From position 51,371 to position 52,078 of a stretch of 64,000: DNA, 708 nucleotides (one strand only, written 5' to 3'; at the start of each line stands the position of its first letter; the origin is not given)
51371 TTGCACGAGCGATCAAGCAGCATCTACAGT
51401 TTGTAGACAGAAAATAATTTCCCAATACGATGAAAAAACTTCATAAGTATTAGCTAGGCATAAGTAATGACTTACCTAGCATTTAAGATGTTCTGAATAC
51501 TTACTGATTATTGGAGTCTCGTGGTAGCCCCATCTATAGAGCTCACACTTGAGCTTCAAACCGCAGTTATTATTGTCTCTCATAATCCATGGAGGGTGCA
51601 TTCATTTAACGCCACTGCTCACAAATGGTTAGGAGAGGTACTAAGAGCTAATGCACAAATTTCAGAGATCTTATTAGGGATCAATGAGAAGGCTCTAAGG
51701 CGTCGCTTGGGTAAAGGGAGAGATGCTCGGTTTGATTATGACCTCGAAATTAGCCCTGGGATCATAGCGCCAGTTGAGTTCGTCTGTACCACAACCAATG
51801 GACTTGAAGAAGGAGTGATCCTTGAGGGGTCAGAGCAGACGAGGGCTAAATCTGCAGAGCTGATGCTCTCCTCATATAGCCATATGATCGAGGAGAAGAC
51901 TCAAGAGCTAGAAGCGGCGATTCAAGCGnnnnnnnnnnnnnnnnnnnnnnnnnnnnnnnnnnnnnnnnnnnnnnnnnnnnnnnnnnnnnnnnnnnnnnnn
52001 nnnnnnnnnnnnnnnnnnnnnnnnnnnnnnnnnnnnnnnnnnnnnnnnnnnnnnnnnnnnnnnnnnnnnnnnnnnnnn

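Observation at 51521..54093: Truncated hemoglobin next to a PAS-adenylate cyclase; the cyclase sensor domain is homologous to that of a convergent histidine kinase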

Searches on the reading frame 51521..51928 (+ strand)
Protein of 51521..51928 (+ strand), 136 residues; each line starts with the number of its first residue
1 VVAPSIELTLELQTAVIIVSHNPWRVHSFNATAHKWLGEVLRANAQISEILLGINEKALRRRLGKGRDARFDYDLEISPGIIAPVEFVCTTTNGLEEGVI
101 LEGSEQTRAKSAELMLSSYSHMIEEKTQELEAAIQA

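Call 12: find_homologous_proteins(query=A1, max_evalue=0.01)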
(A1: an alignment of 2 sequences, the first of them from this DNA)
Query A1 (2 sequences): 105 candidates shared short words with the query, none scored E <= 0.01.

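Call 21: search_solved_structures(query=A1, max_evalue=10, show_alignments=2)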
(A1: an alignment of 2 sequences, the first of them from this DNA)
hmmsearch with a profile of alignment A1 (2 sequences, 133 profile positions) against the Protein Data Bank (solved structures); distinct sequences matched with E-value up to 10: 3.
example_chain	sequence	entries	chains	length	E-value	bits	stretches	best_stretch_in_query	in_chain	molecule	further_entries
4l9n_A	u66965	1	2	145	0.7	13.2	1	45-122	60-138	MepR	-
6gkv_A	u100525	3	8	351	0.98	12.7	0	1-46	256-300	Coclaurine N-methyltransferase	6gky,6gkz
6gf2_A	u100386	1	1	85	1.4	12.3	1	69-123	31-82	Ubiquitin D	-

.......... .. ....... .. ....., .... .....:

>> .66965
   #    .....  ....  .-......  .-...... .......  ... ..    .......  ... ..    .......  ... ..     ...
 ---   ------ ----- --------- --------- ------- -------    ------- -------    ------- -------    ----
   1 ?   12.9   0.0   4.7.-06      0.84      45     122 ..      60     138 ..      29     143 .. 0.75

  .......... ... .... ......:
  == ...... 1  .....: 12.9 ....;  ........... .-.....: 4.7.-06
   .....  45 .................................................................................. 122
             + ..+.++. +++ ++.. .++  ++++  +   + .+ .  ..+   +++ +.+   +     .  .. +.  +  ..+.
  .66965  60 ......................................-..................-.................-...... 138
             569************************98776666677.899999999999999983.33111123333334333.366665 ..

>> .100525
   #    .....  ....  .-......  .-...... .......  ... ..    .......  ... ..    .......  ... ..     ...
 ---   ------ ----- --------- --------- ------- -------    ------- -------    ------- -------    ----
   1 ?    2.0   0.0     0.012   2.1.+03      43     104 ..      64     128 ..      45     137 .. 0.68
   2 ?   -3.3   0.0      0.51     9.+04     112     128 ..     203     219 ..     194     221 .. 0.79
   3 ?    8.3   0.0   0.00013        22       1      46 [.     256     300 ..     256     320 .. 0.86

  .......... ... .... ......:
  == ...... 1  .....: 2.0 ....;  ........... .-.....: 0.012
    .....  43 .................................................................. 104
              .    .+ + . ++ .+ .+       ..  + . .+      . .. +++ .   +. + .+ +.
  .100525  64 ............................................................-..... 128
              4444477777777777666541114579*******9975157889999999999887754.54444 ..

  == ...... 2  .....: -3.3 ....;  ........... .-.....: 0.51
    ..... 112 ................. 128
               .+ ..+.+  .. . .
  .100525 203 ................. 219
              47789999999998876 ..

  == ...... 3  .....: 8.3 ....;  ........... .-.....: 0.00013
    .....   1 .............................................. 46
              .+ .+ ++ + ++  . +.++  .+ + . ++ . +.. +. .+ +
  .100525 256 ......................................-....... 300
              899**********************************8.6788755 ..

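Call 23: search_protein_representatives(alignment_id=A1)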
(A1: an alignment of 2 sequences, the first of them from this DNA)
Query: 2 sequences, 133 profile positions. Proteins with E-value up to 0.001 (for the whole library): 37; up to 1e-10: 11; up to 1e-30: 2. The best 37 are listed.
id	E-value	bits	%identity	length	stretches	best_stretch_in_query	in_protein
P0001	1.3e-33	132.1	-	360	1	6-133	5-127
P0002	1.6e-31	125.4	-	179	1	6-133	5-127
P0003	5.3e-24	101.0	-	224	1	7-133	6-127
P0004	4.5e-20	88.3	-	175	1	6-133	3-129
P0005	5.2e-20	88.1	-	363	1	7-133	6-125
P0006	3.9e-18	82.0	-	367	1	4-133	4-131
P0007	3.8e-14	69.1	-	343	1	9-133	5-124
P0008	1.9e-13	66.8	-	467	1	6-133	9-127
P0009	2.2e-12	63.4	-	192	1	9-133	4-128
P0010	1.1e-11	61.2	-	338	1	6-133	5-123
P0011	5.5e-11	58.9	-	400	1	8-132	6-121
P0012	6.7e-10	55.4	-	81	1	6-77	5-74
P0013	1.7e-09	54.1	-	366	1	7-133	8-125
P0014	1.8e-07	47.5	-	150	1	10-129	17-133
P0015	2.9e-07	46.9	-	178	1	16-133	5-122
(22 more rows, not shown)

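Call 30: search_protein_families(library=pfam, alignment_id=A3, max_evalue=1)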
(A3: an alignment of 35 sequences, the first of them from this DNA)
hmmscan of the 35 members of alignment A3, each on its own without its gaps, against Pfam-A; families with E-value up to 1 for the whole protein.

A. member 1, seq(136 aa): 0 families

B. families by the number of members that match (of 35 scanned): 21 families
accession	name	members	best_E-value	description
PF13188.13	PAS_8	14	0.00014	PAS domain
PF13426.13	PAS_9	7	9e-05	PAS domain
PF08448.16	PAS_4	4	2.6e-05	PAS fold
PF00989.32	PAS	4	0.00099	PAS fold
PF12860.13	PAS_7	1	0.0094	PAS fold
PF25149.1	DUF7825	1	0.014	Domain of unknown function (DUF7825)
PF06973.17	DUF1297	1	0.022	Domain of unknown function (DUF1297)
PF24820.1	Diguanyl_cycl_sensor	1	0.033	Diguanylate cyclase-like sensor domain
PF05049.19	IIGP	1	0.037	Interferon-inducible GTPase (IIGP)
PF06804.17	Lipoprotein_18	1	0.038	NlpB/DapX lipoprotein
PF12971.12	NAGLU_N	1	0.04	Alpha-N-acetylglucosaminidase (NAGLU) N-terminal domain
PF20894.2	Tsp36_N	1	0.051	Small heat shock protein Tsp36, N-terminal domain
PF02845.22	CUE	1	0.073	CUE domain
PF14931.11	IFT20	1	0.075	Intraflagellar transport complex B, subunit 20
PF22266.2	DUF6953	1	0.1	Family of unknown function (DUF6953)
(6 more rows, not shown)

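Call 32: find_encoding_contigs(protein=P0001, flank=8000, max_places=4)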
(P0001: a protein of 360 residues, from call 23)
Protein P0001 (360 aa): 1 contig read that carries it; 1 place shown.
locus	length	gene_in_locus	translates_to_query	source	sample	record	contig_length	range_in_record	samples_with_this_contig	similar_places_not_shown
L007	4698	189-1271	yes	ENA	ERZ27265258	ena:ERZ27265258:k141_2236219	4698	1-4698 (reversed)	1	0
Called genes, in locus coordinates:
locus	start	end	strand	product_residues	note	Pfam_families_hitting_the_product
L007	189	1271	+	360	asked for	PF00512:HisKA, PF02518:HATPase_c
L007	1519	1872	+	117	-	PF04247:SirB (faint)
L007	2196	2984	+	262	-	-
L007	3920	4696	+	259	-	?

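Call 33: find_encoding_contigs(protein=P0004, flank=8000, max_places=4)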
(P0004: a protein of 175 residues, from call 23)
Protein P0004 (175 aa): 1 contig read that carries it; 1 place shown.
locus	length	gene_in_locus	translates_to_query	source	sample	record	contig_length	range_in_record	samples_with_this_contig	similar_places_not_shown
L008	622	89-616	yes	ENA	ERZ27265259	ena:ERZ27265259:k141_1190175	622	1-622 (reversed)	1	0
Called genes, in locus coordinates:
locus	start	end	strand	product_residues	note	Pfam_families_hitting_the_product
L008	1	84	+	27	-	?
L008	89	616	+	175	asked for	-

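Call 34: find_encoding_contigs(protein=P0007, flank=8000, max_places=4)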
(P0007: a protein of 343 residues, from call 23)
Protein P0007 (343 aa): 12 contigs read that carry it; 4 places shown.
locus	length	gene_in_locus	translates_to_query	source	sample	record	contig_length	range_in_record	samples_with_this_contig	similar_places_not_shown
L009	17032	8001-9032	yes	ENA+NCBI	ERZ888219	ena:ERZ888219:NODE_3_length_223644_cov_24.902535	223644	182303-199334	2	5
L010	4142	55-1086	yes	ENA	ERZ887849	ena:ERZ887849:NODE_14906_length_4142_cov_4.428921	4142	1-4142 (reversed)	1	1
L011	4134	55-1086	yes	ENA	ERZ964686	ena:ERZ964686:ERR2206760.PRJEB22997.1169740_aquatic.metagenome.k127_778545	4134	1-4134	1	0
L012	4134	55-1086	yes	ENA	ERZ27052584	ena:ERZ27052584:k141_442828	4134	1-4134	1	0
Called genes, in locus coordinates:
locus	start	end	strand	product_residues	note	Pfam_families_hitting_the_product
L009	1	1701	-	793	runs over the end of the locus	PF07635:PSCyt1, PF07637:PSD5 (weak), PF07631:PSD4, PF07627:PSCyt3, PF07624:PSD2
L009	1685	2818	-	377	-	PF07804:HipA_C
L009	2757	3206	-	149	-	PF12708:Pect-lyase_RHGA_epim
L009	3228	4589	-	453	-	PF07586:HXXSHH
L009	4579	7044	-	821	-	PF13442:Cytochrome_CBB3 (faint), PF07626:PSD3 (weak), PF07637:PSD5, PF07631:PSD4, PF07627:PSCyt3, PF07624:PSD2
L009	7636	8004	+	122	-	PF01152:Bac_globin, PF11563:Protoglobin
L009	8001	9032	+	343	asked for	PF00211:Guanylate_cyc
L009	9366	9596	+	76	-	-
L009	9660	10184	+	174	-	PF13377:Peripla_BP_3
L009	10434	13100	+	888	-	PF07635:PSCyt1 (weak), PF07626:PSD3, PF07637:PSD5, PF07631:PSD4, PF07627:PSCyt3, PF07624:PSD2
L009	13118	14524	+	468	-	PF07586:HXXSHH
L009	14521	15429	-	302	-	PF00135:COesterase, PF20434:BD-FAE, PF07859:Abhydrolase_3, PF01738:DLH (faint), PF00326:Peptidase_S9, PF08386:Abhydrolase_4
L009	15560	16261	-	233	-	-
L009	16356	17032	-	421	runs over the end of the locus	PF00437:T2SSE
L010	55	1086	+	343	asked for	PF00211:Guanylate_cyc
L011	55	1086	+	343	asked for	PF00211:Guanylate_cyc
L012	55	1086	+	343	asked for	PF00211:Guanylate_cyc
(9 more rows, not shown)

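Call 35: find_encoding_contigs(protein=P0010, flank=8000, max_places=4)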
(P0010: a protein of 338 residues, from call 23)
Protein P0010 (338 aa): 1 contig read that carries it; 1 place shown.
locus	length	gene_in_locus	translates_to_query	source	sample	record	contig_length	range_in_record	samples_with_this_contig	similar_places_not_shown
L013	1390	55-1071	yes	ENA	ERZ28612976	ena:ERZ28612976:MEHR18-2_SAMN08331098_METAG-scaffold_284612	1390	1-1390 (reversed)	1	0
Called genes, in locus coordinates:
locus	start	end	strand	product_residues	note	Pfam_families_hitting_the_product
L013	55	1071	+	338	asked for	PF00211:Guanylate_cyc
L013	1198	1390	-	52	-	?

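Call 37: predict_structure(alignment_id=A3)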
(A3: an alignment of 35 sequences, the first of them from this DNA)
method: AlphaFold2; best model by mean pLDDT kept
length: 136 residues; sequences in the alignment: 35
mean_pLDDT: 91.7   pTM: 0.75
mean pLDDT of the five models: 91.7, 91.5, 91.4, 89.3, 89.0
residues with pLDDT >= 90: 108; 70-90: 19; 50-70: 9; < 50: 0
segments of 3 or more residues with pLDDT < 50: none
pLDDT, mean of each block of 10 residues (from residue 1): 60 94 94 96 97 95 97 94 96 90 92 89 95 95
secondary structure, 60 per line:
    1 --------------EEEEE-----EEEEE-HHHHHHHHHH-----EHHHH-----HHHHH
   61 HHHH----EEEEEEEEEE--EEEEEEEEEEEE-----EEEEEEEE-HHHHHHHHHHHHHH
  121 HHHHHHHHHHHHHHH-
elements in order: E15-19 E25-29 H31-40 H47-50 H56-64 E69-78 E81-92 E98-105 H107-135

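Call 42: fold_search(model_id=the predicted structure, library=pdb)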
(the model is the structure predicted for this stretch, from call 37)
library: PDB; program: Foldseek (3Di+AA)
matches with E <= 10: 1131; with E <= 0.001: 51
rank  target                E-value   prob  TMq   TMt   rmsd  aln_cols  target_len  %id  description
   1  6gg9_C                7.5e-05  1.00  0.63  0.64   4.6       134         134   13  Crystal structures of a short blue light photoreceptor protein PpSB1-LOV mutant (dark state) - R61H/R66I (released 2018-07-25)
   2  7r4s_B                8.4e-05  1.00  0.61  0.63   3.4       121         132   15  Crystal structure of PpSB1-LOV-I48T mutant (dark state) (released 2022-12-21)
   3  7r5n_A                8.4e-05  1.00  0.70  0.65   4.9       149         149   15  Crystal structure of the full-length short LOV protein PF5-LOV from Pseudomonas fluorescens (dark state) (released 2023-08-23)
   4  7r4s_C                1.1e-04  1.00  0.66  0.67   4.2       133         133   13  Crystal structure of PpSB1-LOV-I48T mutant (dark state) (released 2022-12-21)
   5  7r5n_B                1.3e-04  1.00  0.68  0.62   4.7       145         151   16  Crystal structure of the full-length short LOV protein PF5-LOV from Pseudomonas fluorescens (dark state) (released 2023-08-23)
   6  5luv_B                1.3e-04  1.00  0.59  0.55   4.2       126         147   15  Short LOV protein W619_1 in apo-state (released 2017-02-22)
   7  7a6p_A                1.4e-04  1.00  0.69  0.64   4.6       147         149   14  Structural determinants underlying the adduct lifetime in a short LOV protein PpSB2-LOV (released 2021-03-10)
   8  5j3w_A                1.4e-04  1.00  0.63  0.64   4.6       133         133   14  Crystal structures reveal signaling states of a short blue light photoreceptor protein PpSB1-LOV (dark state) (released 2016-06-22)
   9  7yx0_C                1.5e-04  1.00  0.66  0.61   4.2       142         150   14  Crystal structure of the full-length short LOV protein SBW25-LOV from Pseudomonas fluorescens (light state) (released 2023-05-24)
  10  8a36_A                1.6e-04  1.00  0.61  0.62   3.5       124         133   14  Crystal structure of PpSB1-LOV-K117E mutant (dark state), monoclinic form (released 2023-07-05)
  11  8q5e_A                1.8e-04  1.00  0.62  0.63   4.9       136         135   13  Crystal structure of PpSB1-LOV protein from Pseudomonas putida with covalent FMN (released 2023-11-29)
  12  7r4s_D                2.1e-04  1.00  0.61  0.62   4.6       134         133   13  Crystal structure of PpSB1-LOV-I48T mutant (dark state) (released 2022-12-21)
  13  3k3c_C                2.5e-04  1.00  0.64  0.59   3.6       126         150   17  The N-terminal PAS domain crystal structure of Rv1364c from Mycobacterium tuberculosis at 1.62 (released 2010-09-29)
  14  5hww_A                2.5e-04  1.00  0.61  0.64   3.8       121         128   20  Crystal structure of PAS1 complexed with 1,2,4-TMB (released 2016-03-02)
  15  9vf7_B                2.5e-04  1.00  0.61  0.59   3.9       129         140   16  Structure of Meiothermus ruber Mrub_1259 LOV domain with N- and C-terminal alpha helices (MrLOVe) (released 2025-06-25)
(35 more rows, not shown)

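Call 55: find_homologous_proteins(query=A3, max_evalue=0.001)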
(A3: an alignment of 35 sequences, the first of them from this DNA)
Query A3 (35 sequences) (136 aa, profile of the alignment): 16 proteins with E <= 0.001 among 2170 candidates.
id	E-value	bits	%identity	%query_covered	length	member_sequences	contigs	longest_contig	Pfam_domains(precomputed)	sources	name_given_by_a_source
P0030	3.3e-38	148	19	84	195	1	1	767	-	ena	-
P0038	1.9e-35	140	36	24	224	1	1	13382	PF07701.21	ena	-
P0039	7.8e-34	134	25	75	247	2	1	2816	PF00211.26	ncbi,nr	ncbi:MAG: adenylate/guanylate cyclase domain-containing protein, partial [Proteobacteria bacterium]|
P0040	1.2e-33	134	36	24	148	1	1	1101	-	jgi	-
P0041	9.9e-33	131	27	74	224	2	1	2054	PF00211.26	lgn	-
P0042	1.5e-32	130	27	74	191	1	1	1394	-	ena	-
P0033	5.0e-30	122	26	65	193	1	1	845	-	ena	-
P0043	5.9e-30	122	27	24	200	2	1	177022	-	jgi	jgi:adenylate cyclase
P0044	5.0e-21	93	32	27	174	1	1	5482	-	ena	-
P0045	7.5e-20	89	-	-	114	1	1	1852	-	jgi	jgi:adenylate cyclase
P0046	5.1e-14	70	27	45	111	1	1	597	-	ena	-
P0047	7.7e-13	66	36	24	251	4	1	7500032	PF00211.26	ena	-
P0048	7.7e-13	66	36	24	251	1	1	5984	PF00211.26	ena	-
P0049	1.6e-12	65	25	39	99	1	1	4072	-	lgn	-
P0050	3.8e-9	54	30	24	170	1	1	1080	PF00211.26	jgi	jgi:adenylate cyclase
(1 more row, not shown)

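Call 61: find_encoding_contigs(protein=P0006, flank=5000, max_places=3)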
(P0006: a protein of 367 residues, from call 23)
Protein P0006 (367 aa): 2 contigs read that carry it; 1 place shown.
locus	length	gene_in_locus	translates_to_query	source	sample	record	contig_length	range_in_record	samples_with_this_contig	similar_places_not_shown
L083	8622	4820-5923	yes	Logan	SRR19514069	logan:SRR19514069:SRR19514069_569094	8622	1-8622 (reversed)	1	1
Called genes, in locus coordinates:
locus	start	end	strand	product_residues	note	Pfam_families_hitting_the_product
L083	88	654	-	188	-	PF00239:Resolvase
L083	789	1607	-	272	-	PF00106:adh_short, PF13561:adh_short_C2, PF12241:Enoyl_reductase (faint)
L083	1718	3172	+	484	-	PF06080:DUF938 (faint), PF05175:MTS (weak), PF05958:tRNA_U5-meth_tr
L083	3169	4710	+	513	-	PF07690:MFS_1 (weak), PF13000:Acatn, PF07690:MFS_1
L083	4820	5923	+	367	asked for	PF00512:HisKA, PF02518:HATPase_c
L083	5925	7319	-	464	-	PF00561:Abhydrolase_1, PF02450:LCAT (weak), PF12697:Abhydrolase_6, PF21768:AF_1763-like_C (weak)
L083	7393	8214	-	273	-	PF14801:TrmI-like_N (weak), PF01135:PCMT (weak), PF08704:GCD14, PF05175:MTS (weak)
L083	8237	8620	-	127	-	?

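Call 62: find_encoding_contigs(protein=P0005, flank=5000, max_places=3)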
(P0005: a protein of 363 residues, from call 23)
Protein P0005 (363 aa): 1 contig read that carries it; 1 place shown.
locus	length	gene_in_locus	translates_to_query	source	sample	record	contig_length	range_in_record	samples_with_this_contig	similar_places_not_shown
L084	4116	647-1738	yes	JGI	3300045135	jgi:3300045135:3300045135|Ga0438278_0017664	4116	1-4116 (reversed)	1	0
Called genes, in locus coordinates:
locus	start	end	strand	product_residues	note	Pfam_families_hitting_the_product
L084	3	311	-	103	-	?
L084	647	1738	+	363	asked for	PF00512:HisKA, PF02518:HATPase_c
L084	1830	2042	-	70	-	-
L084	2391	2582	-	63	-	-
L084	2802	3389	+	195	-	PF05958:tRNA_U5-meth_tr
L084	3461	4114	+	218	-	?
